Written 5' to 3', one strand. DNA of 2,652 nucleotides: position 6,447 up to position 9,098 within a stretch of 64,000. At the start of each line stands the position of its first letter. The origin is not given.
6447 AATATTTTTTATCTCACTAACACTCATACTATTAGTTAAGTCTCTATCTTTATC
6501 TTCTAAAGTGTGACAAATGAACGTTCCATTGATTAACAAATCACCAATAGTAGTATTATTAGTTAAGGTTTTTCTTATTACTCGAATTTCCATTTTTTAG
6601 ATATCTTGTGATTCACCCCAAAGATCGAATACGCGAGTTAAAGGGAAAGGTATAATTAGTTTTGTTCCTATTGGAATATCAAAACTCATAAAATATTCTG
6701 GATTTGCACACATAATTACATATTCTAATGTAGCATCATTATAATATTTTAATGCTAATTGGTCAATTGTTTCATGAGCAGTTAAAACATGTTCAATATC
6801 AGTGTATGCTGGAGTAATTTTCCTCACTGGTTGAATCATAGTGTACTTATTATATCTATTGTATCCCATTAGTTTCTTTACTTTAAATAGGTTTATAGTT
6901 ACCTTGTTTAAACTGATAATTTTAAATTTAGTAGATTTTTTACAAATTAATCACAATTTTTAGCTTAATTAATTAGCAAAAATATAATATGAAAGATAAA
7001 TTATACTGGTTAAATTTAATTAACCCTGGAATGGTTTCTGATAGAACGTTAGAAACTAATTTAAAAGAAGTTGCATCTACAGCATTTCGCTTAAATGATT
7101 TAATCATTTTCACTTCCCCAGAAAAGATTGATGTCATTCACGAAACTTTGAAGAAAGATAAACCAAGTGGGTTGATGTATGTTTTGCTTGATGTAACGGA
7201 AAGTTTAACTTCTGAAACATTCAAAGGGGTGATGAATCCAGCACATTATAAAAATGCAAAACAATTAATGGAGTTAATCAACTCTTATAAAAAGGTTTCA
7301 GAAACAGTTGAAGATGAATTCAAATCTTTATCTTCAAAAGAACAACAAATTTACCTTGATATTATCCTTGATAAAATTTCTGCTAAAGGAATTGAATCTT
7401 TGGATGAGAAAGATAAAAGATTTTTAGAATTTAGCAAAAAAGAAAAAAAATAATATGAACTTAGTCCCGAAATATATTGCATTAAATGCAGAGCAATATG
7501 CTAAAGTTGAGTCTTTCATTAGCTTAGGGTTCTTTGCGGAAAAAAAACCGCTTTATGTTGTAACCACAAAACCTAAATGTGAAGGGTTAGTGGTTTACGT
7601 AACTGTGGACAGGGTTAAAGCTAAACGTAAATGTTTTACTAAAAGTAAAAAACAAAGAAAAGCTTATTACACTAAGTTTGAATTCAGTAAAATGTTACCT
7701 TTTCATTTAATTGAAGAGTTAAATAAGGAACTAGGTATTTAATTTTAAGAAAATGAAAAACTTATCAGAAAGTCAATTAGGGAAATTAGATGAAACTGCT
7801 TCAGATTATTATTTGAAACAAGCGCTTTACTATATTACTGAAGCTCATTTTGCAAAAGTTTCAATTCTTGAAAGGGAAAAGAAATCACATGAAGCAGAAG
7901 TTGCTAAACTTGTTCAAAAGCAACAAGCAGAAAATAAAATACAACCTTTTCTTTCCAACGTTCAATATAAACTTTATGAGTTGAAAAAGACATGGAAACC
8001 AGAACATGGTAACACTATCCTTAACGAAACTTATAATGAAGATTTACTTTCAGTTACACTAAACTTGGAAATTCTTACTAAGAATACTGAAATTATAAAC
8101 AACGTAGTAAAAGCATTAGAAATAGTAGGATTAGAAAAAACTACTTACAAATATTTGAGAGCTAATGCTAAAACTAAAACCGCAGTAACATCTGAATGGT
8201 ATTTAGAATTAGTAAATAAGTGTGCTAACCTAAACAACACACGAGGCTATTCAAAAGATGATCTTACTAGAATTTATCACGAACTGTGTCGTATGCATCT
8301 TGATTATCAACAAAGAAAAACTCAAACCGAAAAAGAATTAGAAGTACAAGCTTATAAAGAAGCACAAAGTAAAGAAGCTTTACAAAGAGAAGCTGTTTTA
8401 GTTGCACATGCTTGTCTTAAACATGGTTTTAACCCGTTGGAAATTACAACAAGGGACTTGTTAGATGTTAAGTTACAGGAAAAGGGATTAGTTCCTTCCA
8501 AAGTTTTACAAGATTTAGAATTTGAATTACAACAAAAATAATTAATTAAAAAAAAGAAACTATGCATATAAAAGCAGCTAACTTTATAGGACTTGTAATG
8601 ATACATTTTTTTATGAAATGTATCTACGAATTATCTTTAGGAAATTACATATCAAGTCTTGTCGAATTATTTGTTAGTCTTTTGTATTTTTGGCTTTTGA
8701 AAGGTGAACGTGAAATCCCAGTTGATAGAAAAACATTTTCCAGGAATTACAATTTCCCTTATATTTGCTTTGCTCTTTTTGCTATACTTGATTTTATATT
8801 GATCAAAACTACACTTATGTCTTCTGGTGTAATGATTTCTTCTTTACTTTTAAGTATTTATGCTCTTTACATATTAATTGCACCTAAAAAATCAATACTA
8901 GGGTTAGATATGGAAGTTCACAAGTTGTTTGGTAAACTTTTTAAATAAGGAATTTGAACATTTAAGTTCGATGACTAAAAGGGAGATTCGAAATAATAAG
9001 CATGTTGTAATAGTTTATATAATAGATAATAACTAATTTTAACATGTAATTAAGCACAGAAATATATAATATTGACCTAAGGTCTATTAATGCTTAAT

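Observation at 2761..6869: Inverted three-gene cell-wall module: LysM protein, 949-aa protein with LD-transpeptidase-like N-terminus, and GH19 lysozyme-like enzyme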

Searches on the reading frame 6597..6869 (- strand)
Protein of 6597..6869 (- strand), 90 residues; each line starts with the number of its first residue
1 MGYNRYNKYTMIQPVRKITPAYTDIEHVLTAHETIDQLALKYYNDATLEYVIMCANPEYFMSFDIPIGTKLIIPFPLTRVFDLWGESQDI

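Call 3: search_protein_families(library=pfam, proteins=[window:6597-6869:-], max_evalue=1)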
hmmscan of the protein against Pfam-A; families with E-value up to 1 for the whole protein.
window:6597-6869:- (90 aa): 2 families
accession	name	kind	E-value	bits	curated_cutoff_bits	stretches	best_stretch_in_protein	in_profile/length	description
PF05489.18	Phage_tail_X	-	0.0069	16.4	22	1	27-74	2-52/60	Phage Tail Protein X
PF11246.14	Phage_gp53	-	0.11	12.6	21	1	15-59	36-80/200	Base plate wedge protein 53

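Call 4: search_protein_families(library=phrogs, proteins=[window:6597-6869:-], max_evalue=0.1)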
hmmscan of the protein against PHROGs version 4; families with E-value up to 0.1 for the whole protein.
window:6597-6869:- (90 aa): 2 families
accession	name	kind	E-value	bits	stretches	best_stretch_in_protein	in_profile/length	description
phrog_7145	-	tail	6e-09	37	1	8-88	22-105/108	baseplate wedge subunit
phrog_46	-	tail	2.1e-05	25.5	1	26-79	9-64/130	baseplate hub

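Call 54: find_homologous_proteins(query=window:6597-6869:-, max_evalue=0.001)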
Query window:6597-6869:- (90 aa): 9 proteins with E <= 0.001 among 9 candidates.
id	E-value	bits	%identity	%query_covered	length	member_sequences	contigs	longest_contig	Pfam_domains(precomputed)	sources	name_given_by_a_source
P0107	2.4e-54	199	97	100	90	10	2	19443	-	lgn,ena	-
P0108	6.2e-39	150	70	100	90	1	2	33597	-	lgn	-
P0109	8.1e-33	130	68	97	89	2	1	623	-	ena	-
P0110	4.1e-30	122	66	97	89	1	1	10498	-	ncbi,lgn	-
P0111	1.7e-29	120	62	100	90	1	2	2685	-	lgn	-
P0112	2.7e-29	119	65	96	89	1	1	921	-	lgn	-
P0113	9.3e-29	117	61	100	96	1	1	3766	-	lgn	-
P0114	3.8e-24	102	56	97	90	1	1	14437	-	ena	-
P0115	1.1e-19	88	57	80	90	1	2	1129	-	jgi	jgi:hypothetical protein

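Call 57: search_solved_structures(query=A3, max_evalue=10, show_alignments=3)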
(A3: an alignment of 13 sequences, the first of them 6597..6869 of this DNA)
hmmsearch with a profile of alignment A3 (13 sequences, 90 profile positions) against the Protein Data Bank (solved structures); distinct sequences matched with E-value up to 10: 12.
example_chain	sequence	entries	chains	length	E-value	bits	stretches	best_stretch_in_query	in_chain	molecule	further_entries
8zex_A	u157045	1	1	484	0.31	14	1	15-84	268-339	HaloKbp1a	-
7vcm_A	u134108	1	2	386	0.45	13.5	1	15-84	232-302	Green fluorescent protein,Potassium binding protein Kbp,Green fluorescent protein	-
9rce_H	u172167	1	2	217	0.55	13.2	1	19-74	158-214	Peptidoglycan-binding protein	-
7r1l_A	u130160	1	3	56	0.65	13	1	28-79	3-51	Spore coat assembly protein SafA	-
9e8z_H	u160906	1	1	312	0.91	12.5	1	9-47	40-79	Retron Ec83 reverse transcriptase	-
7bax_A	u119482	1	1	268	0.94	12.5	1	20-75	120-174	LysM type receptor kinase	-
2ltf_A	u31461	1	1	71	1.2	12.1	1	31-74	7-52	Tail protein X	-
7c1e_A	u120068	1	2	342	1.3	12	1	15-72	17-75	Epimerase domain-containing protein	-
5z2x_A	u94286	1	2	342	1.3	12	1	15-72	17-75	Alcohol dehydrogenase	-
5zed_A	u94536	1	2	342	1.3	12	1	15-72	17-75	Uncharacterized protein ADH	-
8zav_A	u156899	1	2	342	1.3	12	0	15-72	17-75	NAD-dependent epimerase/dehydratase domain-containing protein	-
5zec_A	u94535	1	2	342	1.4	12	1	15-72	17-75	Uncharacterized protein ADH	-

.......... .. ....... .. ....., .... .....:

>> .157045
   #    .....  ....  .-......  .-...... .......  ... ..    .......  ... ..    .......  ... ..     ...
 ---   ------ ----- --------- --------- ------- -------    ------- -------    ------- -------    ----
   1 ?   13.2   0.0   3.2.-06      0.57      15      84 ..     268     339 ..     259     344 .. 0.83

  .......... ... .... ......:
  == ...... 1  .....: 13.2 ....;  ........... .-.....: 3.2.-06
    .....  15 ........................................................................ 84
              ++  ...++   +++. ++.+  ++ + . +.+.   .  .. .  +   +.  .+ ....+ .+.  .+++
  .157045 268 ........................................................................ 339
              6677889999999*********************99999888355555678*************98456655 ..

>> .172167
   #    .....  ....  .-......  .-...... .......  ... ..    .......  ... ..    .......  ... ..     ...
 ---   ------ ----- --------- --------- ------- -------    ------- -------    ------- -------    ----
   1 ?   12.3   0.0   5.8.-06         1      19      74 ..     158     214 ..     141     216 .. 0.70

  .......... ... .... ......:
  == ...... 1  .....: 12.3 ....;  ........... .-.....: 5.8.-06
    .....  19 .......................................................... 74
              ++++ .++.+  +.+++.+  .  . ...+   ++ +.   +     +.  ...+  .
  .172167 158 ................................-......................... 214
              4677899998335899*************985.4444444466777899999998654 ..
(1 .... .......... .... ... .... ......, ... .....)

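Call 96: search_dna_similar(query=window:6597-6869:-, collection=phages, mode=protein, max_evalue=0.1, max_rows=15)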
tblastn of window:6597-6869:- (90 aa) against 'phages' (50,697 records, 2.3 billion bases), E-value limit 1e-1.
Records with a match: 6; places in all: 6; records where one place covers at least 80% of the query: 0.
Best place of each record, by identity: <60% 6.
By first word of the organism name: Salmonella 2; Bacillus 2; Escherichia 1; Ralstonia 1.
By host as written in the record: Bacillus cereus 2; Salmonella enterica subsp. enterica serovar Kentucky 1; Escherichia coli O157:H7 ATCC 43895 1; Homo sapiens 1; Ralstonia solanacearum T440 1.
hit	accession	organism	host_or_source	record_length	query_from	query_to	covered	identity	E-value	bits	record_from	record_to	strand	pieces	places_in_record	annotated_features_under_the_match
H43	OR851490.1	Salmonella phage S.Kent 1-2-1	Salmonella enterica subsp. enterica ...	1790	25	74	56%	44.0%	3e-3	40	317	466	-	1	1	record has no annotation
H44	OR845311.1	Escherichia phage ECO95 1-6-1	Escherichia coli O157:H7 ATCC 43895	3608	25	74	56%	44.0%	3e-3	40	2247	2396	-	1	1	record has no annotation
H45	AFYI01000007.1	Salmonella enterica subsp. enterica serovar Infantis str. ...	Homo sapiens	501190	25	74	56%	42.0%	4e-3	40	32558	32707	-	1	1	phage Tail Protein X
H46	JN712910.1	Bacillus phage BCD7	Bacillus cereus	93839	16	76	68%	31.1%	2e-3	41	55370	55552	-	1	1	hypothetical protein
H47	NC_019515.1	Bacillus phage BCD7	Bacillus cereus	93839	16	76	68%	31.1%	2e-3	41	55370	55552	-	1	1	baseplate wedge subunit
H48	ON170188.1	Ralstonia phage YO107_2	Ralstonia solanacearum T440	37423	25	74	56%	38.0%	8e-3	39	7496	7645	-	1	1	record has no annotation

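Call 98: get_annotated_region(hit=H47, flank=5000)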
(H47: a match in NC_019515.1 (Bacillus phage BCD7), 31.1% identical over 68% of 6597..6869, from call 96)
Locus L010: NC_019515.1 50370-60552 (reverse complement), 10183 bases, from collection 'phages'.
description: Bacillus phage BCD7, complete genome.
organism: Bacillus phage BCD7 (NCBI taxid 1136534)
taxonomy: Viruses; Duplodnaviria; Heunggongvirae; Uroviricota; Caudoviricetes; Becedseptimavirus; Becedseptimavirus BCD7
host: Bacillus cereus; source: -; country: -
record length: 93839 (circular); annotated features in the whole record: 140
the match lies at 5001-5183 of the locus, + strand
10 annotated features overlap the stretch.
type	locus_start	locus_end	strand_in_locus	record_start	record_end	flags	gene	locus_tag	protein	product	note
CDS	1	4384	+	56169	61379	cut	-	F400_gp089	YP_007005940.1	tail length tape measure protein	-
CDS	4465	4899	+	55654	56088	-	-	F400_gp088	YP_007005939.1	hypothetical protein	-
CDS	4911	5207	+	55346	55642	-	-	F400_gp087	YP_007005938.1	baseplate wedge subunit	-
CDS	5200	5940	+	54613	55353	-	-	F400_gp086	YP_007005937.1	hypothetical protein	-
CDS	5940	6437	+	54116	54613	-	-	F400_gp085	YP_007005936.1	hypothetical protein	-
CDS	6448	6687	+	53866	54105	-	-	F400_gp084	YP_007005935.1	hypothetical protein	-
CDS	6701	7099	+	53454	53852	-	-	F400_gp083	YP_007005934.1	putative GPW/gp25 family protein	-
CDS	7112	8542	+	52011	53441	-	-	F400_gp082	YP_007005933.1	putative baseplate J family protein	-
CDS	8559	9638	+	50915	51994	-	-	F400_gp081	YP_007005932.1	hypothetical protein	-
CDS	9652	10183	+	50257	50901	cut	-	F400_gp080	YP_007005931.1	hypothetical protein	-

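Call 99: get_annotated_region(hit=H45, flank=4000)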
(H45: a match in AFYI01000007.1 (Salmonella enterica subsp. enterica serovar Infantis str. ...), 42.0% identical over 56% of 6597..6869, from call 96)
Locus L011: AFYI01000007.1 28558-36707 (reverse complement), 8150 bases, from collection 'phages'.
description: Salmonella enterica subsp. enterica serovar Infantis str. SARB27 SEENIN0B_Contig0.7, whole genome shotgun sequence.
organism: Salmonella enterica subsp. enterica serovar Infantis str. SARB27 (NCBI taxid 596155)
taxonomy: Bacteria; Pseudomonadati; Pseudomonadota; Gammaproteobacteria; Enterobacterales; Enterobacteriaceae; Salmonella
host: Homo sapiens; source: -; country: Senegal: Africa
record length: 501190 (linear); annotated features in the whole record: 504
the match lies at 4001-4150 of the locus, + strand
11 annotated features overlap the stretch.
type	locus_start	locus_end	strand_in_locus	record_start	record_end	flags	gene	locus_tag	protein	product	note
CDS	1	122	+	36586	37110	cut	-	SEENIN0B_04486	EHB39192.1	phage major tail tube protein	locus tag in AE006468 is STM4212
CDS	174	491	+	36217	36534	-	-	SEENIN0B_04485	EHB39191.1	hypothetical protein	-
CDS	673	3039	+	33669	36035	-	-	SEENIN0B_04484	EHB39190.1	phage tail tape measure protein, TP901 family, core region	KEGG: bpy:Bphyt_1835 0.00073 protein-L-isoaspartate O-methyltransferase K00573; Psort location: CytoplasmicMembrane, ...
CDS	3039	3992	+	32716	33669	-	-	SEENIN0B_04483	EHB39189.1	phage P2 GpU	Psort location: Cytoplasmic, score: 8.96; locus tag in AE006468 is STM4210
CDS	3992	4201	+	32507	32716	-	-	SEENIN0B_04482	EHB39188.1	phage Tail Protein X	locus tag in AE006468 is STM4209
CDS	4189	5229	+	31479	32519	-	-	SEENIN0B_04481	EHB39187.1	phage late control protein D protein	locus tag in AE006468 is STM4208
CDS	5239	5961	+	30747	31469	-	-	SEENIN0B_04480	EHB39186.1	phage baseplate assembly protein V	locus tag in AE006468 is STM4207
CDS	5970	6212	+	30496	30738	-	-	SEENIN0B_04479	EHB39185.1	hypothetical protein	-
CDS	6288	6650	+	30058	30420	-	-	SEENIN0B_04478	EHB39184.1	GtrA-like protein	Psort location: CytoplasmicMembrane, score: 10.00; locus tag in AE006468 is STM4206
CDS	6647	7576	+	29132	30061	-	-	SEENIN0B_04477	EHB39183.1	glycosyltransferase, group 2 family protein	KEGG: see:SNSL254_A4543 6.5e-164 bactoprenol glucosyl transferase; Psort location: CytoplasmicMembrane, score: 10.00; ...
CDS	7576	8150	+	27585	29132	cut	-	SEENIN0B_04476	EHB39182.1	hypothetical protein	Psort location: CytoplasmicMembrane, score: 10.00; locus tag in AE006468 is STM4204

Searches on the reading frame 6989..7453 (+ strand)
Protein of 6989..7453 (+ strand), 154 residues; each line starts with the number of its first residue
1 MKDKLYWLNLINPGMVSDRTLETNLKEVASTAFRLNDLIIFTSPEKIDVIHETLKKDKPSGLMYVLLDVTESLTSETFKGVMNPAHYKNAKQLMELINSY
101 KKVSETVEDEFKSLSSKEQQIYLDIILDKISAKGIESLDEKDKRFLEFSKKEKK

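Call 3: search_protein_families(library=pfam, proteins=[window:6989-7453:+], max_evalue=1)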
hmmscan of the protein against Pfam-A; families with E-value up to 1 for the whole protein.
window:6989-7453:+ (154 aa): 2 families
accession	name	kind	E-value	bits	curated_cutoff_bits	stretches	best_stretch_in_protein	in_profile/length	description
PF20216.3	DUF6576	-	8.1e-07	29.5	27.3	1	106-150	2-46/47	Family of unknown function (DUF6576)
PF22919.1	ATP-synt_VA_C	-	0.0023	18.4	24.7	0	76-108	2-34/101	C-terminal domain of V and A type ATP synthase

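Call 4: search_protein_families(library=phrogs, proteins=[window:6989-7453:+], max_evalue=0.1)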
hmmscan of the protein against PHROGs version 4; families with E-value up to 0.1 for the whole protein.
window:6989-7453:+ (154 aa): 1 family
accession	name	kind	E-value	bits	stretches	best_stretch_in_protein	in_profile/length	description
phrog_30245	-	unknown function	0.06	14.9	1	102-143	12-52/100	-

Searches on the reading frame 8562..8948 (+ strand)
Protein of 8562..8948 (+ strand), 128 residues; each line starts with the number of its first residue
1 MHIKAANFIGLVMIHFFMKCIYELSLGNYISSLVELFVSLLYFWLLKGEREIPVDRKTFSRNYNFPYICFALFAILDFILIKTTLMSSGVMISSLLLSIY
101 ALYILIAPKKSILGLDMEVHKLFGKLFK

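Call 78: search_protein_families(library=pfam, proteins=[window:8562-8948:+], max_evalue=0.01)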
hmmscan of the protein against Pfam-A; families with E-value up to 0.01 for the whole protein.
window:8562-8948:+ (128 aa): 1 family
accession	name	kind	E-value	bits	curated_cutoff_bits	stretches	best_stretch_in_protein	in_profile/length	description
PF01699.29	Na_Ca_ex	-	0.0019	18.6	24.9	1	22-106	64-148/151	Sodium/calcium exchanger protein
